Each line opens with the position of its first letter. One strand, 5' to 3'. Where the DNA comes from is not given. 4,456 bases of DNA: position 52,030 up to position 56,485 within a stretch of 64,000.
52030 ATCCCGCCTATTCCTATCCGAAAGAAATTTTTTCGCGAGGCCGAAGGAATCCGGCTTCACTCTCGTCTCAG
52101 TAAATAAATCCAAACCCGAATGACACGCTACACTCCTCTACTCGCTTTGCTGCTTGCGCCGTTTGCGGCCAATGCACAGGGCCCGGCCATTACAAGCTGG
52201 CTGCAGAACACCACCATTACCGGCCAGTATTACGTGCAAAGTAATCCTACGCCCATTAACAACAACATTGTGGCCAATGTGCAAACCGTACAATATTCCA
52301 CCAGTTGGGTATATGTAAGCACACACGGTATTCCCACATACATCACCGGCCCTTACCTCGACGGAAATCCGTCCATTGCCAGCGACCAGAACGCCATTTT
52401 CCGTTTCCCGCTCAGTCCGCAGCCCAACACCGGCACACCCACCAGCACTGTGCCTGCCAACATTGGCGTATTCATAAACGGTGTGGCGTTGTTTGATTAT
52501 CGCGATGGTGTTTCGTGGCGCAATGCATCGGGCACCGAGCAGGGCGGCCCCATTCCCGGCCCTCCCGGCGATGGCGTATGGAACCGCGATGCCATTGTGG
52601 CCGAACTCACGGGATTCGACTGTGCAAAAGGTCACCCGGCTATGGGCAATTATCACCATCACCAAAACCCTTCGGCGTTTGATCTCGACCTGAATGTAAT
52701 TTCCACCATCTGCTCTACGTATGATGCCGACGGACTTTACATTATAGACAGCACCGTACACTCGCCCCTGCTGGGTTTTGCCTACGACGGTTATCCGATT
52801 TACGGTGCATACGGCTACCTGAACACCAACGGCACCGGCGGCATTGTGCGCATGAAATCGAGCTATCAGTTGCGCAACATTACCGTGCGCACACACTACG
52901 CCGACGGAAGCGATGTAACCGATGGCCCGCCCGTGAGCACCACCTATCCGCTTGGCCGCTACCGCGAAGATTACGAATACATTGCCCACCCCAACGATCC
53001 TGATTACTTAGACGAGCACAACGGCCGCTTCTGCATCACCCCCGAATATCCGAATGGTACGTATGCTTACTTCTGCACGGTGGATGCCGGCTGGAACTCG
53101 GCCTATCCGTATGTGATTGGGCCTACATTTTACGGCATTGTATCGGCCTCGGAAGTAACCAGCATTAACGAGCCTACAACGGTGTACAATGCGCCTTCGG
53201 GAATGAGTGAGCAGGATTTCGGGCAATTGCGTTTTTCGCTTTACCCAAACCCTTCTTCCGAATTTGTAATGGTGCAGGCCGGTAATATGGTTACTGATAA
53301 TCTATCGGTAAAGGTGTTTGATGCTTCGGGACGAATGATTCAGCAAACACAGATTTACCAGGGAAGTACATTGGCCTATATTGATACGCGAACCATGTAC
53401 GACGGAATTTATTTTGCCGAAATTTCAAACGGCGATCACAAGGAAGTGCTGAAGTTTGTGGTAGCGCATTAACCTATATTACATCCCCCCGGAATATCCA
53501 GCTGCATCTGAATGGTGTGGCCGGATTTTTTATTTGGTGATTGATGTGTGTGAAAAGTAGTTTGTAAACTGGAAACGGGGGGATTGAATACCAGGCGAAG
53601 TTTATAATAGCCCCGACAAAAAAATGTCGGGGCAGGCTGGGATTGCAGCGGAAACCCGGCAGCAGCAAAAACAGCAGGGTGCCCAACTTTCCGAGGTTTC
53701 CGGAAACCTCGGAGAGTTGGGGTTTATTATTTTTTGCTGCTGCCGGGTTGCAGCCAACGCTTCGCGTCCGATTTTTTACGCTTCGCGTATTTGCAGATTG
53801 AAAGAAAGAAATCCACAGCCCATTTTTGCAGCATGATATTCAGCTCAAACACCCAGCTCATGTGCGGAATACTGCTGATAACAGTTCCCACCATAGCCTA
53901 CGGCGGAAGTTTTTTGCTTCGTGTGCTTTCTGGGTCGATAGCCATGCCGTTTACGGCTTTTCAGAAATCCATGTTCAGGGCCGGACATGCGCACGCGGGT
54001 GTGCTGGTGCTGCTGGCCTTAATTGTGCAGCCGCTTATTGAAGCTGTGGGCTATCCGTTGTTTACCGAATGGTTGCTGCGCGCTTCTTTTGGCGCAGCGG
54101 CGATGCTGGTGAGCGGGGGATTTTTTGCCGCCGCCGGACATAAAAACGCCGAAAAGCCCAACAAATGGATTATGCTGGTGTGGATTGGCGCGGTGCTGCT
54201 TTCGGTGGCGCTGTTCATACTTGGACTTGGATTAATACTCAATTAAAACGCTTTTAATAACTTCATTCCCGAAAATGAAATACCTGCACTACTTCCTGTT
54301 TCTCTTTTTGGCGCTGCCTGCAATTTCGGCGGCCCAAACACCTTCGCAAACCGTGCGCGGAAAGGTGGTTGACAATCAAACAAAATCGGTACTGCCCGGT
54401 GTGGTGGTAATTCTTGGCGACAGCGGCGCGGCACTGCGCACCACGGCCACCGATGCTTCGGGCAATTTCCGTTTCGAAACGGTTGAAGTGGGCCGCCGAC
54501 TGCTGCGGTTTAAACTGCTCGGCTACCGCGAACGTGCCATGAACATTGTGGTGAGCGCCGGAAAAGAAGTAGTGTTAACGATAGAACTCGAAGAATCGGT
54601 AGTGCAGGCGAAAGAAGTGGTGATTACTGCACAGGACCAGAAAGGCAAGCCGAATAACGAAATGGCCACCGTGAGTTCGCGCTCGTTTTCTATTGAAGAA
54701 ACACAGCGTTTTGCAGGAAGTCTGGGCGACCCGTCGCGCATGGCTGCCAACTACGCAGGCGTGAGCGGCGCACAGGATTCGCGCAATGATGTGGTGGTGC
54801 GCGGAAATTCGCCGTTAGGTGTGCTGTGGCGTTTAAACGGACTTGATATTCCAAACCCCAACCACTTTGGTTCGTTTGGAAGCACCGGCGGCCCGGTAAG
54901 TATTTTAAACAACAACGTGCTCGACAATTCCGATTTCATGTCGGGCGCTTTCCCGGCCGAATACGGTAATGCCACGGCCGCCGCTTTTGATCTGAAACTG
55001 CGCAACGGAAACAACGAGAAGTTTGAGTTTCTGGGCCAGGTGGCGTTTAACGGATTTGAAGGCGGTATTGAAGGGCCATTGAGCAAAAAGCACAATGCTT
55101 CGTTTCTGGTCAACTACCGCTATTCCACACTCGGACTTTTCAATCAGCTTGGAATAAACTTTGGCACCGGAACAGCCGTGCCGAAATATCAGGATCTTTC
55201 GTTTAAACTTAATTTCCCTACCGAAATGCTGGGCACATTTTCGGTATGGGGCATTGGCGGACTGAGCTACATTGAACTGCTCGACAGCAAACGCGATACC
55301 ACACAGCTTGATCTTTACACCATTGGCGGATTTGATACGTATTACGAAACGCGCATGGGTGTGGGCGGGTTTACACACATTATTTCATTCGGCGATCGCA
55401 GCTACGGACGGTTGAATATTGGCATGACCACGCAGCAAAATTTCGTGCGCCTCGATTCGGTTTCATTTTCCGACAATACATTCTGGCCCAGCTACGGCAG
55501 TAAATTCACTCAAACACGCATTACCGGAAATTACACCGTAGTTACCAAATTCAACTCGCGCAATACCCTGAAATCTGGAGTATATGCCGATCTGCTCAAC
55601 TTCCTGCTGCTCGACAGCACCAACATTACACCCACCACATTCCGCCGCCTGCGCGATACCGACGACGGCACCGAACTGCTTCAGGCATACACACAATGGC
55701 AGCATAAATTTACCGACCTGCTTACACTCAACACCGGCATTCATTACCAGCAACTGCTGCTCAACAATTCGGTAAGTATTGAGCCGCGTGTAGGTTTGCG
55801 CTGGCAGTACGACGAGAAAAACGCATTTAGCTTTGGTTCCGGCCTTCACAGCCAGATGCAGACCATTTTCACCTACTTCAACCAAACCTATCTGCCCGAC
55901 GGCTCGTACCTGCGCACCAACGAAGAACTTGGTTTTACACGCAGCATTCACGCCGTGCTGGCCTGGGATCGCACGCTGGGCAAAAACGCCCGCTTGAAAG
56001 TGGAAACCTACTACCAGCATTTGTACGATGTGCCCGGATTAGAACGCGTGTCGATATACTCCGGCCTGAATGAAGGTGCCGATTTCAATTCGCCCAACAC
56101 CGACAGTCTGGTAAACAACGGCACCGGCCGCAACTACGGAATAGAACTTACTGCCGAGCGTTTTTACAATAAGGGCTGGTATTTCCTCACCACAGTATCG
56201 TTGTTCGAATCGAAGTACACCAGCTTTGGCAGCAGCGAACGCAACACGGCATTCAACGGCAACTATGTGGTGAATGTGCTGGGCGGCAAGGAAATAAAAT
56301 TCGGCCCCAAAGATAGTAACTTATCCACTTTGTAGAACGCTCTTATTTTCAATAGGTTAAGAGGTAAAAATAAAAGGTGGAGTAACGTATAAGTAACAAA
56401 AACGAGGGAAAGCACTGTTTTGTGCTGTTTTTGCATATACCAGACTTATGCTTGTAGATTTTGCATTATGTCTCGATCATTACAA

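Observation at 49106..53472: ECF-Spy-MbnP-MbnH-YHYH(T9SS): candidate methanobactin-independent copper/envelope system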

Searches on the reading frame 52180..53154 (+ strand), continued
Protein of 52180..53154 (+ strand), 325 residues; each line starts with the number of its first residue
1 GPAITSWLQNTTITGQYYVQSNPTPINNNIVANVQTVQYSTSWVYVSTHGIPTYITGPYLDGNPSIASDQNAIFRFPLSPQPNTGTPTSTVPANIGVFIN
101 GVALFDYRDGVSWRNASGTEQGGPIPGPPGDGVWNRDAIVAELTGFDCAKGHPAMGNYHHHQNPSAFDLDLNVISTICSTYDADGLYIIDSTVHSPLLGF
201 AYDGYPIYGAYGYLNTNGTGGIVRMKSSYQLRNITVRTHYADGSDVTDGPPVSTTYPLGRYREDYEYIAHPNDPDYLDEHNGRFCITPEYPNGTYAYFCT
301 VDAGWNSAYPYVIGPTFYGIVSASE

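Call 84: find_encoding_contigs(protein=P0337, flank=6000, max_places=1)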
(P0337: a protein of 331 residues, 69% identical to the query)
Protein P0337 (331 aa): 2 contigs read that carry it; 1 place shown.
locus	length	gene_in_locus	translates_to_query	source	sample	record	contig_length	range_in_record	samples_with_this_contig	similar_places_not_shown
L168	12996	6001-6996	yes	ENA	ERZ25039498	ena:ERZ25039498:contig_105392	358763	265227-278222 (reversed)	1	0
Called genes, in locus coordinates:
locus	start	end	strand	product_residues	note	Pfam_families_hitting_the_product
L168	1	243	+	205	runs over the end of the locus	PF02798:GST_N, PF13417:GST_N_3 (weak), PF13409:GST_N_2 (weak), PF14497:GST_C_3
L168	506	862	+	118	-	PF02417:Chromate_transp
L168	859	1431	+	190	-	PF02417:Chromate_transp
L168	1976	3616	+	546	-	PF00999:Na_H_Exchanger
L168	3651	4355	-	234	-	PF00072:Response_reg, PF00486:Trans_reg_C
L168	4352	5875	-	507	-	-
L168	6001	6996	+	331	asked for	PF14240:YHYH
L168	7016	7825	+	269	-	PF13795:HupE_UreJ_2 (weak)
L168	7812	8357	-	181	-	PF00578:AhpC-TSA, PF08534:Redoxin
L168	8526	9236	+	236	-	PF02798:GST_N, PF14497:GST_C_3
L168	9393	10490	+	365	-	PF16884:ADH_N_2, PF00107:ADH_zinc_N, PF13602:ADH_zinc_N_2 (weak)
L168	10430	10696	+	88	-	-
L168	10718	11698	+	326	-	PF00248:Aldo_ket_red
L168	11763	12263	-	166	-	-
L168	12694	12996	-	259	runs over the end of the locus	-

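Call 85: find_encoding_contigs(protein=P0354, flank=6000, max_places=1)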
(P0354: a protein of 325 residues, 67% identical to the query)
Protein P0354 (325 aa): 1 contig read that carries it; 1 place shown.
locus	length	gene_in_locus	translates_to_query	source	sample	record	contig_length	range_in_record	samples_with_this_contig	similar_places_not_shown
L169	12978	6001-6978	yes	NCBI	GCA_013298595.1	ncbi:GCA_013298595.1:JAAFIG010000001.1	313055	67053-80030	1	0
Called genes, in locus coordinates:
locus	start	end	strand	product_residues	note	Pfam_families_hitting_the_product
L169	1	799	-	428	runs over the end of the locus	PF13347:MFS_2 (weak), PF07690:MFS_1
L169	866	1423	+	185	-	-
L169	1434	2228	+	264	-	PF04978:MST, PF05163:DinB, PF12867:DinB_2 (weak), PF00595:PDZ (faint), PF13180:PDZ_2 (weak), PF17820:PDZ_6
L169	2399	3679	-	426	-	PF00884:Sulfatase, PF01676:Metalloenzyme (faint), PF16347:SGSH_C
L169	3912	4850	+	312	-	PF14240:YHYH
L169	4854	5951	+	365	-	PF13795:HupE_UreJ_2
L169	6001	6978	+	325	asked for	PF14240:YHYH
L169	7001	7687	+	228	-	PF00072:Response_reg, PF00486:Trans_reg_C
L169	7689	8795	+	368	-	PF00672:HAMP (weak), PF00512:HisKA, PF02518:HATPase_c, PF13589:HATPase_c_3 (weak)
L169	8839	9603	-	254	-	PF06283:ThuA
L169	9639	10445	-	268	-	-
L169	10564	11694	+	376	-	PF08442:ATP-grasp_2, PF13549:ATP-grasp_5, PF24948:Citrate_synth_N, PF00549:Ligase_CoA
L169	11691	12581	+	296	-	PF02629:CoA_binding, PF00549:Ligase_CoA, PF13607:Succ_CoA_lig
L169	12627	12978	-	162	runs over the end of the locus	PF09851:SHOCT (weak)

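Call 86: find_encoding_contigs(protein=P0303, flank=6000, max_places=1)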
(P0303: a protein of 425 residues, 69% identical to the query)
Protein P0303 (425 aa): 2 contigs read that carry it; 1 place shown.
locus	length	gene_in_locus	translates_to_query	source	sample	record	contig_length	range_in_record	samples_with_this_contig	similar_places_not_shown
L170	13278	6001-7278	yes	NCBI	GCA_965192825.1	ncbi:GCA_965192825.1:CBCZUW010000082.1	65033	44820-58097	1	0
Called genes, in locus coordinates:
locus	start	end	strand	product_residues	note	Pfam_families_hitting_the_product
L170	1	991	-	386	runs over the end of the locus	PF00155:Aminotran_1_2, PF01053:Cys_Met_Meta_PP (weak), PF01041:DegT_DnrJ_EryC1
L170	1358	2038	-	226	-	PF00072:Response_reg, PF00486:Trans_reg_C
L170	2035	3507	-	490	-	PF00672:HAMP, PF00512:HisKA, PF02518:HATPase_c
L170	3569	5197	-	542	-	PF00041:fn3 (weak), PF00884:Sulfatase, PF16347:SGSH_C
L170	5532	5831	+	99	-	-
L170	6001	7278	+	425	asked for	PF00041:fn3 (weak), PF14240:YHYH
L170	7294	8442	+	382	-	PF13795:HupE_UreJ_2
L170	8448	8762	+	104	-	-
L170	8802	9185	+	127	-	PF06993:DUF1304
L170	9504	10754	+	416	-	PF01595:CNNM, PF00571:CBS, PF03471:CorC_HlyC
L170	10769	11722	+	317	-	PF03547:Mem_trans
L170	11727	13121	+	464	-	PF00929:RNase_T, PF01541:GIY-YIG (faint), PF27096:UvrC_M, PF27115:Cho_C (faint)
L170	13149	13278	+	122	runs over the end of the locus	PF09996:DUF2237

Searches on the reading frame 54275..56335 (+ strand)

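Call 3: search_protein_families(library=pfam, proteins=[window:54275-56335:+], max_evalue=0.01)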
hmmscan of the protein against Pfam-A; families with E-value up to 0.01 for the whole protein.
window:54275-56335:+ (686 aa): 4 families
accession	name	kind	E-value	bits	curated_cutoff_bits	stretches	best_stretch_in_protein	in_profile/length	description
PF13620.12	CarboxypepD_reg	-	4.1e-14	53.1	32.3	1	26-106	1-82/82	Carboxypeptidase regulatory-like domain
PF13715.12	CarbopepD_reg_2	-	5.2e-14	52.5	32.2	1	27-117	1-88/88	CarboxypepD_reg-like domain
PF17210.9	SdrD_B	-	0.0021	18.6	29.7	1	34-79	18-64/112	SdrD B-like domain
PF07715.20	Plug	-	0.0043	18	23.9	0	137-235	11-104/107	TonB-dependent Receptor Plug Domain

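Call 4: search_protein_families(library=ncbifam, proteins=[window:54275-56335:+], max_evalue=0.01)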
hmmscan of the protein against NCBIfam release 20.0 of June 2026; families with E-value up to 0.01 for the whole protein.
window:54275-56335:+ (686 aa): 2 families
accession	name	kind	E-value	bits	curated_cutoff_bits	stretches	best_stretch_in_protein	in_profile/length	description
NF052345.1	S_layer_anammox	exception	8.7e-10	36.6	1400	1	18-134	1303-1419/1596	Kustd1514 family S-layer glycoprotein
NF058648.1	ECF_sub_HI1622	equivalog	0.0058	16.6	100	1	19-113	19-100/180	NikL family nickel/cobalt ECF transporter subunit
